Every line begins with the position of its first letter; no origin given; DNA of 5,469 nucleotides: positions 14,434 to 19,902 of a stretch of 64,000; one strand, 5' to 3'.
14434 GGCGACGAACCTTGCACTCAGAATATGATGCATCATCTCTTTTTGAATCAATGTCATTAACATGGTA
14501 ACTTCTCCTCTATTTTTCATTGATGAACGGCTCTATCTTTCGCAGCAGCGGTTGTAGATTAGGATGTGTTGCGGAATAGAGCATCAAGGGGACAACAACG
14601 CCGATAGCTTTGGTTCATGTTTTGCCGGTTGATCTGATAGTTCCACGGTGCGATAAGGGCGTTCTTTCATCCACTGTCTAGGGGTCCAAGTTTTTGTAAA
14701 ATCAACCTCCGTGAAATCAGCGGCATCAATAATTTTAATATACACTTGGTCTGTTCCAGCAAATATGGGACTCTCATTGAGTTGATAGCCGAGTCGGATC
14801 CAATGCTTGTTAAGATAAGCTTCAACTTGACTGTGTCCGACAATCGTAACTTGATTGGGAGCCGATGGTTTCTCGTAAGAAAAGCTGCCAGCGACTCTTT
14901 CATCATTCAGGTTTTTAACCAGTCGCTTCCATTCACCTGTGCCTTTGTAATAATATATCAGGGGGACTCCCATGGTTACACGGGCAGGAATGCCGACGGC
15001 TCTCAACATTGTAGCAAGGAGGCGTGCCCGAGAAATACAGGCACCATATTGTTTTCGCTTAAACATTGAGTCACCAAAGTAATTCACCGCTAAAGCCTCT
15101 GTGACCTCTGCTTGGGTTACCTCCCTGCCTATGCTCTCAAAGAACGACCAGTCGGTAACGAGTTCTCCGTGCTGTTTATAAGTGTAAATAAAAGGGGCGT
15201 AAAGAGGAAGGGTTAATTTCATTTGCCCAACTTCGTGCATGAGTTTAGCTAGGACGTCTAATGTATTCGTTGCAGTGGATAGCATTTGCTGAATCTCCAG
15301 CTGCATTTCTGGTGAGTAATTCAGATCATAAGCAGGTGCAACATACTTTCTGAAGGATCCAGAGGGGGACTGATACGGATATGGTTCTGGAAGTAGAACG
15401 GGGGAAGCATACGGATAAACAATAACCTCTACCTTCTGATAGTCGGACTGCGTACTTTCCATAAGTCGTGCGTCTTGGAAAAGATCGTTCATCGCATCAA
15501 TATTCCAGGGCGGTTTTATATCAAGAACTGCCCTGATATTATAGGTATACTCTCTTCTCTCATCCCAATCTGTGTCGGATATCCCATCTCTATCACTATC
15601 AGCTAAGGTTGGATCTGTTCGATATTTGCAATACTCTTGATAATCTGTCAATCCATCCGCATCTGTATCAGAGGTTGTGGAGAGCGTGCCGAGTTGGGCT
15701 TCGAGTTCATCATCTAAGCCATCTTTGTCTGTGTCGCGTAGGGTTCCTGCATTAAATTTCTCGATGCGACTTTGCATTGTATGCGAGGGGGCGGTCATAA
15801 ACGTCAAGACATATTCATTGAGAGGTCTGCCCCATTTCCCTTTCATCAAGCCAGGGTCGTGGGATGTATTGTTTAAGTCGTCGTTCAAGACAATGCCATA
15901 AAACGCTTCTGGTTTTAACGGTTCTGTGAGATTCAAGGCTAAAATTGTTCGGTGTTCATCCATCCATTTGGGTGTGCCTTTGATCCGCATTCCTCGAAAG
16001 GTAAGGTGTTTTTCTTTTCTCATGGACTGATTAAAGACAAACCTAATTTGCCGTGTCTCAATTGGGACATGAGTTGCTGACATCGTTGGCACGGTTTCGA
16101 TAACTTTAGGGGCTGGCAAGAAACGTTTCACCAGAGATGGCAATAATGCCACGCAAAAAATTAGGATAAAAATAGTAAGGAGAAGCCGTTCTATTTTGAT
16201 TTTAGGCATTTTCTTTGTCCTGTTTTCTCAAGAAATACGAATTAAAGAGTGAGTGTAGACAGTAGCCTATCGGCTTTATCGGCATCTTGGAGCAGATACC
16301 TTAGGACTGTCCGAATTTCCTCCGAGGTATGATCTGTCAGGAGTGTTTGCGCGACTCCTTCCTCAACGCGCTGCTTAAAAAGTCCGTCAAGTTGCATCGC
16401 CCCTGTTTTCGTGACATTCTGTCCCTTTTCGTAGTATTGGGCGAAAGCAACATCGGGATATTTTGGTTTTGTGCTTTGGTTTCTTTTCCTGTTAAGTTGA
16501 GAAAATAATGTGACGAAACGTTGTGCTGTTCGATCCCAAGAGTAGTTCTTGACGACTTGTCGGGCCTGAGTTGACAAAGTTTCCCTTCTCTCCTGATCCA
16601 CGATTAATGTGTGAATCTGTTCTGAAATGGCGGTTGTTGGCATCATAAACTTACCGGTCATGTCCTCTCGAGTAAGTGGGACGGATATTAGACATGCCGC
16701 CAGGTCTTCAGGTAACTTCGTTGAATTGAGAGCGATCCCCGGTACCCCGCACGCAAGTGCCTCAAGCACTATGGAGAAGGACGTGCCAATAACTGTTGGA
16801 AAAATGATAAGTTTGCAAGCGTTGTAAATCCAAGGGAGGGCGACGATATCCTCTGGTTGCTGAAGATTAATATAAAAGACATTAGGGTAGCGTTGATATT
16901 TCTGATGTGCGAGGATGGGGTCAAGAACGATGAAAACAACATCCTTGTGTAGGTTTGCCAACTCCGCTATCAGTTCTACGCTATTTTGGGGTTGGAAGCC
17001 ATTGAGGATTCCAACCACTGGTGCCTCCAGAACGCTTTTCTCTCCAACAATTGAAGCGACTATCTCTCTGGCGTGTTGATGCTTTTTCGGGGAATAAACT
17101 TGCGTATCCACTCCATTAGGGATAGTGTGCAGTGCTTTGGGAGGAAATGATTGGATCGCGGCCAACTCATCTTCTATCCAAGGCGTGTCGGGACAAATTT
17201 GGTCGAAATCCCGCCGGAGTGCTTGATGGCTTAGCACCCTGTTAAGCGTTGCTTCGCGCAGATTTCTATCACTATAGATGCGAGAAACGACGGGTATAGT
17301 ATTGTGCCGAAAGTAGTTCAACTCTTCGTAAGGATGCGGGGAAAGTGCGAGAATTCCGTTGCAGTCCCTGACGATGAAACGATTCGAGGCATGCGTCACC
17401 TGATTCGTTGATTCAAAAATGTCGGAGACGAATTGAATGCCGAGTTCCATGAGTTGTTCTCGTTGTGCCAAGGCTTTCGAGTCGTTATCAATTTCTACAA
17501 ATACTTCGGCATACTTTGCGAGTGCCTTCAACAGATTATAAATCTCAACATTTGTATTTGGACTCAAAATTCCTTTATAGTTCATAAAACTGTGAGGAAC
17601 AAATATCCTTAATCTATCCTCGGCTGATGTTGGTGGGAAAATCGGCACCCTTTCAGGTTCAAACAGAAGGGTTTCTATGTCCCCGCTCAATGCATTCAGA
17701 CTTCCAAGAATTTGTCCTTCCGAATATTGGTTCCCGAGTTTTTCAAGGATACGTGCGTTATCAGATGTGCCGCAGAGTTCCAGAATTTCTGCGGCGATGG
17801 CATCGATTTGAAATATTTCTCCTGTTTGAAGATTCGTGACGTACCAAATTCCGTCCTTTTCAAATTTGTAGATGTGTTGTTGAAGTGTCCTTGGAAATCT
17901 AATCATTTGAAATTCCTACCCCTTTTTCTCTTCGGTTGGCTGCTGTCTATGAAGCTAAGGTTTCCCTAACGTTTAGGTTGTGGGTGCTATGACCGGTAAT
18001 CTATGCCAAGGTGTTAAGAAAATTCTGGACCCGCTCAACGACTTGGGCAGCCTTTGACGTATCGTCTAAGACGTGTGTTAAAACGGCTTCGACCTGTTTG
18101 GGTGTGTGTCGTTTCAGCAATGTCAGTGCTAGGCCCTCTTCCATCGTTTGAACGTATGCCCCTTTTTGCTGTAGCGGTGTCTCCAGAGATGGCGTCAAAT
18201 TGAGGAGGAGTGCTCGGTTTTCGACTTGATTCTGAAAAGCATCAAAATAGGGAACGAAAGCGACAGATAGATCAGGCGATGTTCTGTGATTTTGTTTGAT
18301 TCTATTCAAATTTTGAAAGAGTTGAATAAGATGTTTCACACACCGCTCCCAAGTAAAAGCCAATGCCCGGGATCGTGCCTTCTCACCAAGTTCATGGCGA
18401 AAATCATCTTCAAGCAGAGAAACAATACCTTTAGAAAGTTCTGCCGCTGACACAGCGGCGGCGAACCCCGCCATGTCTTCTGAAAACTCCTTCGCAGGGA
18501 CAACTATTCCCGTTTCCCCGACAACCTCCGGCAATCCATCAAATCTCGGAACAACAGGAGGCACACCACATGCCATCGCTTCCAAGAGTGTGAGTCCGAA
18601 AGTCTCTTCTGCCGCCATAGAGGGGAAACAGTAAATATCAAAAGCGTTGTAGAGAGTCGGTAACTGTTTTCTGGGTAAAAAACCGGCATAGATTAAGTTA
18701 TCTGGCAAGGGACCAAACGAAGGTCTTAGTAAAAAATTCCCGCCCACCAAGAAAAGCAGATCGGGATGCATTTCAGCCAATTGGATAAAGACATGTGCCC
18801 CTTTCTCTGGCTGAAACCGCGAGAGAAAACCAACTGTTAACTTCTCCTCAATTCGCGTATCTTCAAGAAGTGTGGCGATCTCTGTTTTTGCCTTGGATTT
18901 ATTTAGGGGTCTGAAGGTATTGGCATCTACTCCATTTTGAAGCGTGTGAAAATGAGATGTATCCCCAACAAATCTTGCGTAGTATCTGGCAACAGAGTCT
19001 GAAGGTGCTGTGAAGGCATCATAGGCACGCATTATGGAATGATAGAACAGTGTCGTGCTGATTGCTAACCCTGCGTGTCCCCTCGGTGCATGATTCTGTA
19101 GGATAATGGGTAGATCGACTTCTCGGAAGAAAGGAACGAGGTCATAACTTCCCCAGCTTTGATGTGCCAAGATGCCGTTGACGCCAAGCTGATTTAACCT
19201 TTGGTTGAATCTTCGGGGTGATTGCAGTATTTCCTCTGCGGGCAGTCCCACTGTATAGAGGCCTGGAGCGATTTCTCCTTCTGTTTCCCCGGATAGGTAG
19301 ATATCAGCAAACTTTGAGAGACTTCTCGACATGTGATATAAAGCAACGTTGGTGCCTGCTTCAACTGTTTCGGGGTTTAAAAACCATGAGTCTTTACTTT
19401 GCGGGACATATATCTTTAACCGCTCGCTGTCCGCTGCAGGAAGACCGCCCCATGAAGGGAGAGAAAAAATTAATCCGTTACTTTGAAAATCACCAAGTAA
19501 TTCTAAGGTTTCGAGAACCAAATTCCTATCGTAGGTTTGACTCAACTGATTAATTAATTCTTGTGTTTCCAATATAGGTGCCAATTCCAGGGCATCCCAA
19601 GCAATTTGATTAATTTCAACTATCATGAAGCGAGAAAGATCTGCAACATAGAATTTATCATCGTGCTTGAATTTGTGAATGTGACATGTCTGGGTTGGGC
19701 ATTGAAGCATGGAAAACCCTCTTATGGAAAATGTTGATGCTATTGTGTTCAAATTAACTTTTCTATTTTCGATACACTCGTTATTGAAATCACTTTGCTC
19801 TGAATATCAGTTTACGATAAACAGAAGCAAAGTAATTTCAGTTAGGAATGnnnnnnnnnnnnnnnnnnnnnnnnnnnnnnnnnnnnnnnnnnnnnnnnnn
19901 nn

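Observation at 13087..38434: Two paralogous cassettes: paired GT4 enzymes with N-terminal RRE-like domains, an A24-peptidase-like membrane protein, and a Flp-prepilin-like small peptide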

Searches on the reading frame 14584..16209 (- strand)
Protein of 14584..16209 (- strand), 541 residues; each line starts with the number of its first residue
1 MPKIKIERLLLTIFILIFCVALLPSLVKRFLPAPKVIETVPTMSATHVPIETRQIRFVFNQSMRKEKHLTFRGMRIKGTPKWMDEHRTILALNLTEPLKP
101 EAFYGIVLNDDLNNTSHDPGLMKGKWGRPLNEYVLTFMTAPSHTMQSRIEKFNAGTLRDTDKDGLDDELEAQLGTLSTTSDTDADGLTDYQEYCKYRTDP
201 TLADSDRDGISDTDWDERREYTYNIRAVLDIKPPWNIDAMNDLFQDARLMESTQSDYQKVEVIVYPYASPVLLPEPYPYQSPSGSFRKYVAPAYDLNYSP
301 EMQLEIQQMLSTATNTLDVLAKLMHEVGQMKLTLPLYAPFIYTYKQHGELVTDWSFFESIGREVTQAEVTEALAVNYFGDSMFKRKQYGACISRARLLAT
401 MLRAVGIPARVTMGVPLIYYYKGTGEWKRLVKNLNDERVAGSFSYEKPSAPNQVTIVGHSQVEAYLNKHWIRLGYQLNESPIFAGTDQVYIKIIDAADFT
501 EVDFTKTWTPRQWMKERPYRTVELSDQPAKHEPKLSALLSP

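Call 6: search_protein_families(library=pfam, proteins=[window:14584-16209:-], max_evalue=0.1)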
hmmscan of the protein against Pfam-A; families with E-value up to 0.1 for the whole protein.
window:14584-16209:- (541 aa): 3 families
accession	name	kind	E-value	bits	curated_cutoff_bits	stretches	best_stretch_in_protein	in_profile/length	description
PF01841.26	Transglut_core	-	1.1e-07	32.5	23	1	383-473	47-106/108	Transglutaminase-like superfamily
PF13205.12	Big_5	-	0.00018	22.6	23.6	1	33-117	4-92/105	Bacterial Ig-like domain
PF13471.12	Transglut_core3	-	0.024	15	26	1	390-416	57-83/117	Transglutaminase-like superfamily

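Call 7: search_protein_families(library=ncbifam, proteins=[window:14584-16209:-], max_evalue=0.1)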
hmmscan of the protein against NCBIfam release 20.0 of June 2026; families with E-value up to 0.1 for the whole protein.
window:14584-16209:- (541 aa): 2 families
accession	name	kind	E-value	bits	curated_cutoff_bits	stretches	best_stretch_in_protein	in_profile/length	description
NF033765.2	gliding_CglD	equivalog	0.00096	17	400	1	154-213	261-327/1124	adventurous gliding motility lipoprotein CglD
NF047639.1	throspo3_MtsD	equivalog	0.01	14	800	1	160-212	439-490/651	cell-cell cohesion protein MtsD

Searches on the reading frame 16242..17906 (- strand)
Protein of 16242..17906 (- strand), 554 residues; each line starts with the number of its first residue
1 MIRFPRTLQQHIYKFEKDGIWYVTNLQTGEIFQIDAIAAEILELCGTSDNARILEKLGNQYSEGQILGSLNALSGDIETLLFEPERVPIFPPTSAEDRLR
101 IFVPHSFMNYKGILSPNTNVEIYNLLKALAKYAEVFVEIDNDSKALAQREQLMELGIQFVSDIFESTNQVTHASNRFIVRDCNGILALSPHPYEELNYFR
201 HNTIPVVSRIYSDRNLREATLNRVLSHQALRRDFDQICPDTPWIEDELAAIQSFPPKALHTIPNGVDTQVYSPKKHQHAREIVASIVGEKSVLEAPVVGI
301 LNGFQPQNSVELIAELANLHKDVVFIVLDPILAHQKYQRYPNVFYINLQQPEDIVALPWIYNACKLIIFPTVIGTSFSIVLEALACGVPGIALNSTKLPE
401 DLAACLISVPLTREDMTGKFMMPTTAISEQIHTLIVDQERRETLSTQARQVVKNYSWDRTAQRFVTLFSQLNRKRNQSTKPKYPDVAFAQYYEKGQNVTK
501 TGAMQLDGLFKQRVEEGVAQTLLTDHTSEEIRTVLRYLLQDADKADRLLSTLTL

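Call 6: search_protein_families(library=pfam, proteins=[window:16242-17906:-], max_evalue=0.1)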
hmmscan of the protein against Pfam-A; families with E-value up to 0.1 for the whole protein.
window:16242-17906:- (554 aa): 5 families
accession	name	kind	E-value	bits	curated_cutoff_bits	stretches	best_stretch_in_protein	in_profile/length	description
PF13439.12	Glyco_transf_4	-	0.00017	22.1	28.5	1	200-269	103-169/170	Glycosyltransferase Family 4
PF00534.26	Glycos_transf_1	-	0.00023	21.2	26.4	1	336-450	68-171/172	Glycosyl transferases group 1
PF13692.12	Glyco_trans_1_4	-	0.0012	19.5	27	1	353-400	69-113/142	Glycosyl transferases group 1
PF13524.12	Glyco_trans_1_2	-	0.0035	17.7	25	0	380-465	67-143/144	Glycosyl transferase-like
PF05402.18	PqqD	-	0.0038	18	23.4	1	24-62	5-44/67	Coenzyme PQQ synthesis protein D (PqqD)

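Call 7: search_protein_families(library=ncbifam, proteins=[window:16242-17906:-], max_evalue=0.1)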
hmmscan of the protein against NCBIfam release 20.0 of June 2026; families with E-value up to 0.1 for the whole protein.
window:16242-17906:- (554 aa): 20 families
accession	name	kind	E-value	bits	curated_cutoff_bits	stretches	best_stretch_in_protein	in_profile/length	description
TIGR03449.1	mycothiol_MshA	equivalog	6.4e-10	38.5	462.5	1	218-470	149-402/406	D-inositol-3-phosphate glycosyltransferase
TIGR04047.1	MSMEG_0565_glyc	hypoth_equivalog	2.9e-08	33.2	259.85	1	260-468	162-371/373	MSMEG_0565 family glycosyltransferase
TIGR02149.1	glgA_Coryne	subfamily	4.9e-08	32.5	302.4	1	245-470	157-389/391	glycogen synthase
TIGR03088.1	stp2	hypoth_equivalog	1.1e-06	28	409.05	1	360-471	269-373/374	TIGR03088 family PEP-CTERM/XrtA system glycosyltransferase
NF053787.1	GlcN_PG_synth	equivalog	2.4e-06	26.6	480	1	229-471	139-359/361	N-acetylglucosaminyl phosphatidylglycerol synthase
NF012028.0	PRK15484.1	subfamily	2.8e-05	23.4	618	1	359-466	272-373/380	lipopolysaccharide N-acetylglucosaminyltransferase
TIGR03999.1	thiol_BshA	equivalog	6.2e-05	22.1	273.7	1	376-471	284-373/375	N-acetyl-alpha-D-glucosaminyl L-malate synthase BshA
TIGR03087.1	stp1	hypoth_equivalog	0.0005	19.3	316.65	1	258-470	197-396/397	TIGR03087 family PEP-CTERM/XrtA system glycosyltransferase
NF041010.1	glycosy_Agl16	equivalog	0.00056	18.9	575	0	378-471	268-351/352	glycosylation protein Agl16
NF047676.1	TeichurnBiosyTuaH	equivalog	0.001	18.1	550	1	243-354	168-278/384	teichuronic acid biosynthesis protein TuaH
TIGR02472.1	sucr_P_syn_N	equivalog_domain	0.0012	17.8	576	1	320-465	299-435/439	sucrose-phosphate synthase, putative, glycosyltransferase domain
NF040492.1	not_ScfB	exception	0.005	15.8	855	1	11-70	3-62/450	ScfB-related radical SAM/SPASM orphan maturase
NF001899.0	PRK00654.1-2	equivalog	0.0058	15.1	459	0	257-279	238-260/478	glycogen synthase GlgA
TIGR02095.1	glgA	subfamily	0.011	14.4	328.45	0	249-278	233-262/477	glycogen/starch synthase, ADP-glucose type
TIGR04063.1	stp3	hypoth_equivalog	0.02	13.8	442.05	0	417-471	338-395/397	TIGR04063 family PEP-CTERM/XrtA system glycosyltransferase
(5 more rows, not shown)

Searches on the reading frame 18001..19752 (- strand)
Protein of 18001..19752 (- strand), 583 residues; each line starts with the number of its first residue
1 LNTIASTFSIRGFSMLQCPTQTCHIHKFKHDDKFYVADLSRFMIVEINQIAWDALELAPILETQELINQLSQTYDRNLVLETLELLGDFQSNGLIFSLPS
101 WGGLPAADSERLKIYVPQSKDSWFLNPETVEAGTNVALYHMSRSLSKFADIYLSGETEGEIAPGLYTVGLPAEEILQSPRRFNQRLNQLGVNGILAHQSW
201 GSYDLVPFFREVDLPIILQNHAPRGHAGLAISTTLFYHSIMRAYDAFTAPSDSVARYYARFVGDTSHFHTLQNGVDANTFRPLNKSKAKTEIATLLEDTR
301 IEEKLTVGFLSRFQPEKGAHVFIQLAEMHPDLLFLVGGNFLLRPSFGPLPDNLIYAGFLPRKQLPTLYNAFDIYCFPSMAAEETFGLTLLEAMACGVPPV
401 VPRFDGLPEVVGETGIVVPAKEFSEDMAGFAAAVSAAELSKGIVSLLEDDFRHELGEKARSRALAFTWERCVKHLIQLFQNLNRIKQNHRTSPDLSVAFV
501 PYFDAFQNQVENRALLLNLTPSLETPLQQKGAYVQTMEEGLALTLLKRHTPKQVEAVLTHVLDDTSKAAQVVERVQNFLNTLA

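Call 6: search_protein_families(library=pfam, proteins=[window:18001-19752:-], max_evalue=0.1)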
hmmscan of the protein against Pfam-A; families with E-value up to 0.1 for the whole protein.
window:18001-19752:- (583 aa): 6 families
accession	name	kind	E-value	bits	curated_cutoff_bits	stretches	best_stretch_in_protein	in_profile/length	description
PF00534.26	Glycos_transf_1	-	9.3e-25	87.6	26.4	1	301-461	11-171/172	Glycosyl transferases group 1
PF13692.12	Glyco_trans_1_4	-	5e-20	72.7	27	1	306-428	3-133/142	Glycosyl transferases group 1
PF13524.12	Glyco_trans_1_2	-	4.8e-06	27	25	1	324-475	7-142/144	Glycosyl transferase-like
PF13439.12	Glyco_transf_4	-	2.3e-05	24.9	28.5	1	174-277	56-168/170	Glycosyltransferase Family 4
PF20706.3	GT4-conflict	-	0.00015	21.3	26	1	372-475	283-385/385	Family 4 Glycosyltransferase in conflict systems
PF13579.12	Glyco_trans_4_4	-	0.0049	17.7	29.7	1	171-274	48-158/158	Glycosyl transferase 4-like domain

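Call 7: search_protein_families(library=ncbifam, proteins=[window:18001-19752:-], max_evalue=0.1)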
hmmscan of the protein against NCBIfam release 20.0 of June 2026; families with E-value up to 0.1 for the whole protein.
window:18001-19752:- (583 aa): 28 families (the best 25 are shown)
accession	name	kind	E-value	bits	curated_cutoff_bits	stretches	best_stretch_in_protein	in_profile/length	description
NF053787.1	GlcN_PG_synth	equivalog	1.1e-15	57.3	480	1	212-482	115-359/361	N-acetylglucosaminyl phosphatidylglycerol synthase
TIGR03449.1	mycothiol_MshA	equivalog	4.3e-15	55.5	462.5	1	359-481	292-402/406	D-inositol-3-phosphate glycosyltransferase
TIGR03999.1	thiol_BshA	equivalog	2e-13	50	273.7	1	238-482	140-373/375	N-acetyl-alpha-D-glucosaminyl L-malate synthase BshA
TIGR02149.1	glgA_Coryne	subfamily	2.3e-13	50.1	302.4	1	358-481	271-389/391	glycogen synthase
TIGR04047.1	MSMEG_0565_glyc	hypoth_equivalog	3e-13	49.6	259.85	1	350-479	256-371/373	MSMEG_0565 family glycosyltransferase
TIGR03088.1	stp2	hypoth_equivalog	2.2e-12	46.7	409.05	1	246-481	139-372/374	TIGR03088 family PEP-CTERM/XrtA system glycosyltransferase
NF053513.1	Gtran_IagA_BgsA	equivalog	5.2e-11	42.1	460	1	266-401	127-264/333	LTA glycolipid anchor biosynthesis glycosyltransferase, IagA/BgsA family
NF038298.1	EPS_HpsO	equivalog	6.3e-08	31.8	575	1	272-480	175-385/388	hormogonium polysaccharide biosynthesis glycosyltransferase HpsO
NF049987.1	DaglGlyslTfaseDgs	equivalog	8e-07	28.3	500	1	268-401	126-260/332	processive diacylglycerol alpha-glucosyltransferase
NF041876.1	EPS_EpsE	equivalog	1.3e-06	27.9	400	1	364-429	289-353/389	exopolysaccharide biosynthesis GT4 family glycosyltransferase EpsE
TIGR04157.1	glyco_rSAM_CFB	subfamily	2.3e-06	26.8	400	1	351-464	281-390/406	TIGR04157 family glycosyltransferase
TIGR02095.1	glgA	subfamily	3.4e-06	26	328.45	1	288-481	275-476/477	glycogen/starch synthase, ADP-glucose type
TIGR02472.1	sucr_P_syn_N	equivalog_domain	7.2e-06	25.1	576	1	375-409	343-376/439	sucrose-phosphate synthase, putative, glycosyltransferase domain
NF012028.0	PRK15484.1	subfamily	3.2e-05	23.2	618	1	309-474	198-370/380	lipopolysaccharide N-acetylglucosaminyltransferase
NF040492.1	not_ScfB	exception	4.6e-05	22.5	855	1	24-94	3-73/450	ScfB-related radical SAM/SPASM orphan maturase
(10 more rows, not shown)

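Call 10: find_homologous_proteins(query=window:18001-19752:-, max_evalue=0.00001)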
Query window:18001-19752:- (583 aa): 577 proteins with E <= 0.00001 among 8000 candidates; the best 120 are listed.
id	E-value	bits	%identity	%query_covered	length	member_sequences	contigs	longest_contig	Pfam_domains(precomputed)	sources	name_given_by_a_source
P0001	0.0e+0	1295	100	98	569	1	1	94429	PF00534.27,PF13524.13,PF13692.13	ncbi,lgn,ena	-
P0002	0.0e+0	1095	83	98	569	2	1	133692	PF00534.27,PF13524.13,PF13692.13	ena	-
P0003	0.0e+0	1069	81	98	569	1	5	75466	PF00534.27,PF13692.13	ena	-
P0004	0.0e+0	1025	78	98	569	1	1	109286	PF00534.27,PF13524.13,PF13692.13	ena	-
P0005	0.0e+0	1009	77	98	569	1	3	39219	PF00534.27,PF13524.13,PF13692.13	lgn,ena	-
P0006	4.3e-293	991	74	98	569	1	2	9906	PF00534.27,PF13692.13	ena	-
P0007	1.3e-291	986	75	97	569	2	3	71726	PF00534.27,PF13524.13,PF13692.13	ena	-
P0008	1.5e-291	986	74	98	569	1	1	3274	PF00534.27,PF13692.13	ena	-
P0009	1.8e-290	982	74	98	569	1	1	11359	PF00534.27,PF13524.13,PF13692.13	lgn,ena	-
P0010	3.7e-290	981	74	97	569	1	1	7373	PF00534.27,PF13692.13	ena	-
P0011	6.8e-290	980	74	98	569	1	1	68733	PF00534.27,PF13524.13,PF13692.13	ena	-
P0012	6.8e-290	980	74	98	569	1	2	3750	PF00534.27,PF13524.13,PF13692.13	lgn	-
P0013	6.9e-290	980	74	98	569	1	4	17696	PF00534.27,PF13524.13,PF13692.13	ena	-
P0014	3.1e-289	978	74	98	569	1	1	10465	PF00534.27,PF13692.13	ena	-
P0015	1.5e-288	976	75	98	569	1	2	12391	PF00534.27,PF13524.13,PF13692.13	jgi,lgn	-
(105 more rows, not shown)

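Call 104: list_cluster_members(proteins=[P0001, P0242, P0124, P0193])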
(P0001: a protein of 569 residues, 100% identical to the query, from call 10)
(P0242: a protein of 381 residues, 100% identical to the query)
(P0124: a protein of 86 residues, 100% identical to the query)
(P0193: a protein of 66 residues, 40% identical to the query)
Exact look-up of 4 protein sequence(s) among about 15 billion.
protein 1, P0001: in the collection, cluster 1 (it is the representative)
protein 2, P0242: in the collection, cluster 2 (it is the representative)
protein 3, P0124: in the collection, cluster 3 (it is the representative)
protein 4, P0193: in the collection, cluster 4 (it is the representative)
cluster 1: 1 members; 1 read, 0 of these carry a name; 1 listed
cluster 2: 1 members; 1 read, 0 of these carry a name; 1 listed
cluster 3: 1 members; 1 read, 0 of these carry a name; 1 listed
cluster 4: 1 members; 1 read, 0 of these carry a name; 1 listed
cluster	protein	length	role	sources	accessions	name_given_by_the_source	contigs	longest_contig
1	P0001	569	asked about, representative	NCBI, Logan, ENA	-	-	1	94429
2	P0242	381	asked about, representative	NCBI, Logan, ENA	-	-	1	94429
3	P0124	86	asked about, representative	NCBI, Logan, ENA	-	-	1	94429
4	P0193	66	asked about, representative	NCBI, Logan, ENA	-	-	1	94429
